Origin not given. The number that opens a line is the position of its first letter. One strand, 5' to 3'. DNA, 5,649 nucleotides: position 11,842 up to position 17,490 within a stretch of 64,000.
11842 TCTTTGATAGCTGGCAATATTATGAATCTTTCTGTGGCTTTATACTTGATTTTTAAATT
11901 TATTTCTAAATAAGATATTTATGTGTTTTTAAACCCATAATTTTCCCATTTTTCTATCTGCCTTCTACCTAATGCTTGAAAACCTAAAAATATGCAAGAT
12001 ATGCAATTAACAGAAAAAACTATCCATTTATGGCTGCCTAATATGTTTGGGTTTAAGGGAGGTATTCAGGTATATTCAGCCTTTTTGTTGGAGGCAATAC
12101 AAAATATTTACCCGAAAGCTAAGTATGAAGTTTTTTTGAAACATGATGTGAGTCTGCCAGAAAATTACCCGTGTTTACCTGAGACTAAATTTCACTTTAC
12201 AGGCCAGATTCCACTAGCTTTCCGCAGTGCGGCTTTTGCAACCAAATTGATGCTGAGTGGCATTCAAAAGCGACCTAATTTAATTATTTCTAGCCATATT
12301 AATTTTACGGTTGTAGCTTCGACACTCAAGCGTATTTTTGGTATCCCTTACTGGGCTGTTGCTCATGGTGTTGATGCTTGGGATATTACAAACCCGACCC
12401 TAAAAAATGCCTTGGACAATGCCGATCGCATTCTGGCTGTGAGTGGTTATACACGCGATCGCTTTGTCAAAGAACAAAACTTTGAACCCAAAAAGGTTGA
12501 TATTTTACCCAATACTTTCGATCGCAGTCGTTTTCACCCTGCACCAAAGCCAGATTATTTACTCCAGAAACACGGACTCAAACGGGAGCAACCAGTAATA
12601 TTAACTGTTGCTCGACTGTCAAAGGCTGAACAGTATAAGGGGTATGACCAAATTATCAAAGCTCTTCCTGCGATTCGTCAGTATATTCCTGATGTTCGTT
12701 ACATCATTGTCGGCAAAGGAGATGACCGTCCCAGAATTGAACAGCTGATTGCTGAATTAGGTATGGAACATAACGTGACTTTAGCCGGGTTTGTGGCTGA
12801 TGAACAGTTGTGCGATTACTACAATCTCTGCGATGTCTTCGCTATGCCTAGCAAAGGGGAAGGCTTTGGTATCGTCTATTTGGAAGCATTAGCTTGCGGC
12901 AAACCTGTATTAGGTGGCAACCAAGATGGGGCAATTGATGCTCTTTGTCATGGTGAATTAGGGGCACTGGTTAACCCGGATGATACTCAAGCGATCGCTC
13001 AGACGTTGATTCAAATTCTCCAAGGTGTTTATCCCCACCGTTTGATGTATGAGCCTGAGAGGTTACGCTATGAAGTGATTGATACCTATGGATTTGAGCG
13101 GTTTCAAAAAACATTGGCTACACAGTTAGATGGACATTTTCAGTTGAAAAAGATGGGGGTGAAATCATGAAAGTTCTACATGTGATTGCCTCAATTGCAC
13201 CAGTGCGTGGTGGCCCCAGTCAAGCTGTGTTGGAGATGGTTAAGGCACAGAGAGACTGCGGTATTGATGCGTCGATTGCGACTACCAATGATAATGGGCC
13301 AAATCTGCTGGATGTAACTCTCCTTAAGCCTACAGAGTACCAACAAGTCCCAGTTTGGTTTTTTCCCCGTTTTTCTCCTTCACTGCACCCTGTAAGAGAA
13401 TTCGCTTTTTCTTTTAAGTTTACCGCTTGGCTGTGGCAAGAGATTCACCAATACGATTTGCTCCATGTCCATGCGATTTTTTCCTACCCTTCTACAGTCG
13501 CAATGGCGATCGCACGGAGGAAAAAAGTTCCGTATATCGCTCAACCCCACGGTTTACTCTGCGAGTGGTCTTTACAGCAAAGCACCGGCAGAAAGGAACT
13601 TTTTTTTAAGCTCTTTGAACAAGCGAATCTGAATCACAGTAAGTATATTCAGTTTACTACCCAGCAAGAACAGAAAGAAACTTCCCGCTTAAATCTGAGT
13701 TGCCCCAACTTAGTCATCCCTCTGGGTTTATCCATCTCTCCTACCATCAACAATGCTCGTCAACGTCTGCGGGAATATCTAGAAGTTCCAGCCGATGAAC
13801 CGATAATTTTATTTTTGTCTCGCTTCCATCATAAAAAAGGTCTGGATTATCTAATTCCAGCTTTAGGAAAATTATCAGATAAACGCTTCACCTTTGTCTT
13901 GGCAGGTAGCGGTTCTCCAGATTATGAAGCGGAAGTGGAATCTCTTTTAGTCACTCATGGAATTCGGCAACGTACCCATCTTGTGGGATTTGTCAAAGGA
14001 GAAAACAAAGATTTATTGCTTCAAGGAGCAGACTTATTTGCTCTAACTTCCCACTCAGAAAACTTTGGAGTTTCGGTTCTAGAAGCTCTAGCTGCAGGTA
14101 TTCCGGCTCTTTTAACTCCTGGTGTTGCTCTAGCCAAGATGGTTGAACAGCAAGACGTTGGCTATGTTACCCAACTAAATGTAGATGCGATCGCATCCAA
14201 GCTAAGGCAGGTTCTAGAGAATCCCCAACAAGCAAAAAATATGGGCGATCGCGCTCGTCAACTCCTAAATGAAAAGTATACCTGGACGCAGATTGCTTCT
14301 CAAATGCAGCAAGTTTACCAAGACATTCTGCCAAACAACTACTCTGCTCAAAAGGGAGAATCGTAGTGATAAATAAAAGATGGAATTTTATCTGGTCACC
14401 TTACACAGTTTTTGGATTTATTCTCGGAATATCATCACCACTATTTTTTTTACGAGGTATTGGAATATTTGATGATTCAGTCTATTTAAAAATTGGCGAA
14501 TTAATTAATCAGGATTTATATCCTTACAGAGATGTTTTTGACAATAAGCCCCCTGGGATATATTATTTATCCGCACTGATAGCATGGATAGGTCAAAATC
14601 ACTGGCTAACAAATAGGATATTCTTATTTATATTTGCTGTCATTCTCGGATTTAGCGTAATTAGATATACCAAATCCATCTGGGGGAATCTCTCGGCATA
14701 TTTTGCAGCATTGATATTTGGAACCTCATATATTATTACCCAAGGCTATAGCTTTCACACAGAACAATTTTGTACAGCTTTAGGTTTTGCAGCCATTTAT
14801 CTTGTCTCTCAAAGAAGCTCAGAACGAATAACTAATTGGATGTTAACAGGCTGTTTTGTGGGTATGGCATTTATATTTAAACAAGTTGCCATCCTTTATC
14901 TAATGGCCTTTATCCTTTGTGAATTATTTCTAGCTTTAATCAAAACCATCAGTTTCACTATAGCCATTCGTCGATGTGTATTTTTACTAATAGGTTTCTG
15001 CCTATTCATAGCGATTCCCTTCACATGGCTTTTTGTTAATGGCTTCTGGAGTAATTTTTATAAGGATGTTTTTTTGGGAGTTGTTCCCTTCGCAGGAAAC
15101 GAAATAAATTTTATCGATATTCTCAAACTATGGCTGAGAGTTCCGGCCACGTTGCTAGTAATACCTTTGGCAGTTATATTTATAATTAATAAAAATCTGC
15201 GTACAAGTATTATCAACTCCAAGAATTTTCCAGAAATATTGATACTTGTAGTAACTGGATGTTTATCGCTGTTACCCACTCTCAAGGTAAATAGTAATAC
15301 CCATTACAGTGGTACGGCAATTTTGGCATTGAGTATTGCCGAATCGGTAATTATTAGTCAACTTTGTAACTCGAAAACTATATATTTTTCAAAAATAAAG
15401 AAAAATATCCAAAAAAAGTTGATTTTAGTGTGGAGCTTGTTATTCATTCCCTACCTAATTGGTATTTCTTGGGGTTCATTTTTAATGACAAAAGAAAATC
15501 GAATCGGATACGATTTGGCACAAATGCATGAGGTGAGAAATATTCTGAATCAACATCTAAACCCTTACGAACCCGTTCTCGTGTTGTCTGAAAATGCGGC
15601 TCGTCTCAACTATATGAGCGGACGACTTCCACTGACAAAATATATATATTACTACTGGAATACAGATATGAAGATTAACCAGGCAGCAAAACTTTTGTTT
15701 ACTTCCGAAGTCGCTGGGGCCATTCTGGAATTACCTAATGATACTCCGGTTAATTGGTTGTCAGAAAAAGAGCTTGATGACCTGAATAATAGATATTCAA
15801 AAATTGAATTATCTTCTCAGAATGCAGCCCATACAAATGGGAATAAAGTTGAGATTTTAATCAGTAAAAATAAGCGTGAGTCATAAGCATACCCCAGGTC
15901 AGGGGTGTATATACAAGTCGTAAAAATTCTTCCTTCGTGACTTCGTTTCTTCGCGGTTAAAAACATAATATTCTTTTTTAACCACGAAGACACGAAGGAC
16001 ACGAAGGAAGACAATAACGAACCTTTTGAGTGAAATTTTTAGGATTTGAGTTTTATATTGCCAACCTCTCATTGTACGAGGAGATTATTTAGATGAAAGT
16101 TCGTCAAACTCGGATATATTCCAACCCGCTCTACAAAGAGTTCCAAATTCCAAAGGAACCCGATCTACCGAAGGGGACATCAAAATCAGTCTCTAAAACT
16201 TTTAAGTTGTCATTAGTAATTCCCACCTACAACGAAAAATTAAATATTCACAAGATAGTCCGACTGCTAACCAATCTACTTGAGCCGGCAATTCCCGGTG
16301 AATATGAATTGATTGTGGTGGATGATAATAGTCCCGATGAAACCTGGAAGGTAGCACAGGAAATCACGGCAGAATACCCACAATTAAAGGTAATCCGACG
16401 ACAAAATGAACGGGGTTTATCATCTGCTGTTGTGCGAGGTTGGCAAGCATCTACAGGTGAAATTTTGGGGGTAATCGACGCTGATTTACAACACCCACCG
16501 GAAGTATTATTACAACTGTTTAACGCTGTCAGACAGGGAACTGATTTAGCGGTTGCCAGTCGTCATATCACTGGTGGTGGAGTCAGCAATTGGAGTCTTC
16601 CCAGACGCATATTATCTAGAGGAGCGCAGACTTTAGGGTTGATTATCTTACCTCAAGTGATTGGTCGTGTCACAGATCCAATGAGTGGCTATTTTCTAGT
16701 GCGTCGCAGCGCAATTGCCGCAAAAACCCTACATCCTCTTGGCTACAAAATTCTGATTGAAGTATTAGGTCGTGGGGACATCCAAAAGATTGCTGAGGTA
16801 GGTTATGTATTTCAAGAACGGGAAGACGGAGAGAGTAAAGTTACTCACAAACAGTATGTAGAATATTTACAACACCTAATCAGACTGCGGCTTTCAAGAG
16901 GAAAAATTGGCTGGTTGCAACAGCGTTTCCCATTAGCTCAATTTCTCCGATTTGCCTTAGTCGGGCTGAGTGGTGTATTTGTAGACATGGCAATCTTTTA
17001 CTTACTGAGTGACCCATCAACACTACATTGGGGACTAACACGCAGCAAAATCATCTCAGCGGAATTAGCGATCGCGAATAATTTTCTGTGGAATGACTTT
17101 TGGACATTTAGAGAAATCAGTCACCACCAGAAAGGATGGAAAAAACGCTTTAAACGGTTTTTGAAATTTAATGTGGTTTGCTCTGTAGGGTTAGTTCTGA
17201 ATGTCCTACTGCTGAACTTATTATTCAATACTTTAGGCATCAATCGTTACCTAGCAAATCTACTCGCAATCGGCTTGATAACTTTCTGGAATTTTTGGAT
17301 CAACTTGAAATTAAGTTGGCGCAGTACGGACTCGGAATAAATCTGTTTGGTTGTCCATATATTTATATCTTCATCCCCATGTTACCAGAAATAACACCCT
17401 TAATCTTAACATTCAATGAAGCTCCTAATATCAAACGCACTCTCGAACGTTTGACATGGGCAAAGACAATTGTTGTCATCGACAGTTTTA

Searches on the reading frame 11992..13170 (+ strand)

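Call 7: search_protein_families(library=pfam, proteins=[window:11992-13170:+], max_evalue=0.00001)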
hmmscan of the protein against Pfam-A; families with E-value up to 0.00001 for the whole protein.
window:11992-13170:+ (392 aa): 4 families
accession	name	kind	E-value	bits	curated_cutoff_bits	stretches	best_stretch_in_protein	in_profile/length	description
PF00534.26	Glycos_transf_1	-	3.2e-38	131.4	26.4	1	192-344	7-157/172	Glycosyl transferases group 1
PF13692.12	Glyco_trans_1_4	-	4.4e-35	121.5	27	1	201-344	2-141/142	Glycosyl transferases group 1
PF20706.3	GT4-conflict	-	3.1e-12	46.6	26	1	142-318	145-320/385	Family 4 Glycosyltransferase in conflict systems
PF13439.12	Glyco_transf_4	-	1.2e-10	42.1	28.5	1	67-180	45-170/170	Glycosyltransferase Family 4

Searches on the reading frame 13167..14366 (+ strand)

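Call 7: search_protein_families(library=pfam, proteins=[window:13167-14366:+], max_evalue=0.00001)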
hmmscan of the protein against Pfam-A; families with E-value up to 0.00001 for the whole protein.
window:13167-14366:+ (399 aa): 6 families
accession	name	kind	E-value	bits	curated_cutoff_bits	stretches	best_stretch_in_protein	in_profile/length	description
PF00534.26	Glycos_transf_1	-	1.6e-33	116.1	26.4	1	199-365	3-171/172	Glycosyl transferases group 1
PF13692.12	Glyco_trans_1_4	-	3.3e-25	89.5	27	1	211-352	1-142/142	Glycosyl transferases group 1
PF13579.12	Glyco_trans_4_4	-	3.2e-17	63.7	29.7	1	15-186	1-157/158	Glycosyl transferase 4-like domain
PF20706.3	GT4-conflict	-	3.3e-14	53.1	26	1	203-379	193-384/385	Family 4 Glycosyltransferase in conflict systems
PF13439.12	Glyco_transf_4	-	3.4e-13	50.4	28.5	1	15-188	2-166/170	Glycosyltransferase Family 4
PF13524.12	Glyco_trans_1_2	-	3.2e-08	34.1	25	1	239-381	13-143/144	Glycosyl transferase-like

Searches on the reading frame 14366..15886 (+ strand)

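Call 7: search_protein_families(library=pfam, proteins=[window:14366-15886:+], max_evalue=0.00001)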
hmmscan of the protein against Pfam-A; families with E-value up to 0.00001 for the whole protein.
window:14366-15886:+ (506 aa): 1 family
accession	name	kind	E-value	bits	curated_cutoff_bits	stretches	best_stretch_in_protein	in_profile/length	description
PF13231.12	PMT_2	-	5.2e-11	43.4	26.1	1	60-220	1-158/160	Dolichyl-phosphate-mannose-protein mannosyltransferase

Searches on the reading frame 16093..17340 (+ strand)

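Call 7: search_protein_families(library=pfam, proteins=[window:16093-17340:+], max_evalue=0.00001)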
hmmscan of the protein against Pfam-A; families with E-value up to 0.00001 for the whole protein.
window:16093-17340:+ (415 aa): 3 families
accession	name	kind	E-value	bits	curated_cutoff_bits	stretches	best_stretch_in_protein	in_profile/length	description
PF00535.33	Glycos_transf_2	-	5.7e-34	117.9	23.3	1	40-200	1-159/168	Glycosyl transferase family 2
PF04138.20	GtrA_DPMS_TM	-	3.2e-27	95.5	26.1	1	286-408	1-116/117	GtrA/DPMS, transmembrane domain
PF13641.12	Glyco_tranf_2_3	-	4e-10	40.5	27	1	39-148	3-112/230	Glycosyltransferase like family 2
